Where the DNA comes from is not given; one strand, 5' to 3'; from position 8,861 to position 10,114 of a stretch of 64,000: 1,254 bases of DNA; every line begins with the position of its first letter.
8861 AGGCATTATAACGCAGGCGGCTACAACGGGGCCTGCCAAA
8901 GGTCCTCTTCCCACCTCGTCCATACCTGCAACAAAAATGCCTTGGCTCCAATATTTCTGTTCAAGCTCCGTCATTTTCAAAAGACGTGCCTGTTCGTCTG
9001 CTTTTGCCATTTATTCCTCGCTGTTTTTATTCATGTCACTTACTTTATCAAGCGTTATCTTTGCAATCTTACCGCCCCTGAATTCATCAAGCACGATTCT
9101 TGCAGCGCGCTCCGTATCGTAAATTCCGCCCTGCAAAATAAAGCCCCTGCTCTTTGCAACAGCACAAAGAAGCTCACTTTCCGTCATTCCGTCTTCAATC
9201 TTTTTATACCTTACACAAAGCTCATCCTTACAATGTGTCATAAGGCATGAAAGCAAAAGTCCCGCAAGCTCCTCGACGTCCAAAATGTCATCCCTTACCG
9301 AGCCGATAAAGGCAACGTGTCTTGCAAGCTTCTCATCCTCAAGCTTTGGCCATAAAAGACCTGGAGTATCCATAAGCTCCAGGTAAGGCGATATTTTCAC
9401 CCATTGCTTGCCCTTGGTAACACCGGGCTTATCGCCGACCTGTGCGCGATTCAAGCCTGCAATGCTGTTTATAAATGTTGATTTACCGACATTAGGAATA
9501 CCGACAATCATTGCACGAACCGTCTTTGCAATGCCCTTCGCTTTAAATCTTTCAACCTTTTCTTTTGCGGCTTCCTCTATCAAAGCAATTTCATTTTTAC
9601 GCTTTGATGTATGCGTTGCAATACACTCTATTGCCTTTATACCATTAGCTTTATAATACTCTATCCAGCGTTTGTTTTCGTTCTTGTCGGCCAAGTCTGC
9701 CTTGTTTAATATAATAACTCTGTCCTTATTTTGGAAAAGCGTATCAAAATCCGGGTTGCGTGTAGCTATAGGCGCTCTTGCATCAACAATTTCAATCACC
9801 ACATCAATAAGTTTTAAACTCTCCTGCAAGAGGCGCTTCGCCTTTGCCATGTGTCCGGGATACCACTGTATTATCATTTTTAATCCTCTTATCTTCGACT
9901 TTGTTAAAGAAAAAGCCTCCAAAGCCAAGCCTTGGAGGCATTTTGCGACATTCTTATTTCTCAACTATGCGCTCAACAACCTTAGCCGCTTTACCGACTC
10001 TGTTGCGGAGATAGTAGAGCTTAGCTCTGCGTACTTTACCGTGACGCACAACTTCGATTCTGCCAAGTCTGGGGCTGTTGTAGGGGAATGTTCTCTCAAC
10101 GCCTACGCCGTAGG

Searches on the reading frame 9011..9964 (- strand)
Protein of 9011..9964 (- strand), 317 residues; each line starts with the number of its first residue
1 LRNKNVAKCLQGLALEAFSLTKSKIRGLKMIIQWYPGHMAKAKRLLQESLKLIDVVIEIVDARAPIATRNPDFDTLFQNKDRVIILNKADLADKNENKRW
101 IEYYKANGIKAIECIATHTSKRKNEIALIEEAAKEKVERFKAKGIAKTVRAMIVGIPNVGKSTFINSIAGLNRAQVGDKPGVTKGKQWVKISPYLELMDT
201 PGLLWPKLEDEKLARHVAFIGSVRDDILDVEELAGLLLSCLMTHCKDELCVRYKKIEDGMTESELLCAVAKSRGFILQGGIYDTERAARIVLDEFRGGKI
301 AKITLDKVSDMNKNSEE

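Call 72: search_protein_families(library=pfam, proteins=[window:9011-9964:-], max_evalue=0.00001)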
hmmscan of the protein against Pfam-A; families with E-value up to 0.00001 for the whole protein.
window:9011-9964:- (317 aa): 3 families
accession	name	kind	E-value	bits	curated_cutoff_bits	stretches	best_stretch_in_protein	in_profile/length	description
PF01926.29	MMR_HSR1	-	7.9e-18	65.1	21.9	1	151-218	2-71/113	50S ribosome-binding GTPase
PF02421.24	FeoB_N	-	1.1e-11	45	27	1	151-219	3-75/156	Ferrous iron transport protein B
PF03193.22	RsgA_GTPase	-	1.7e-06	28.4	30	0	81-186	55-145/174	RsgA GTPase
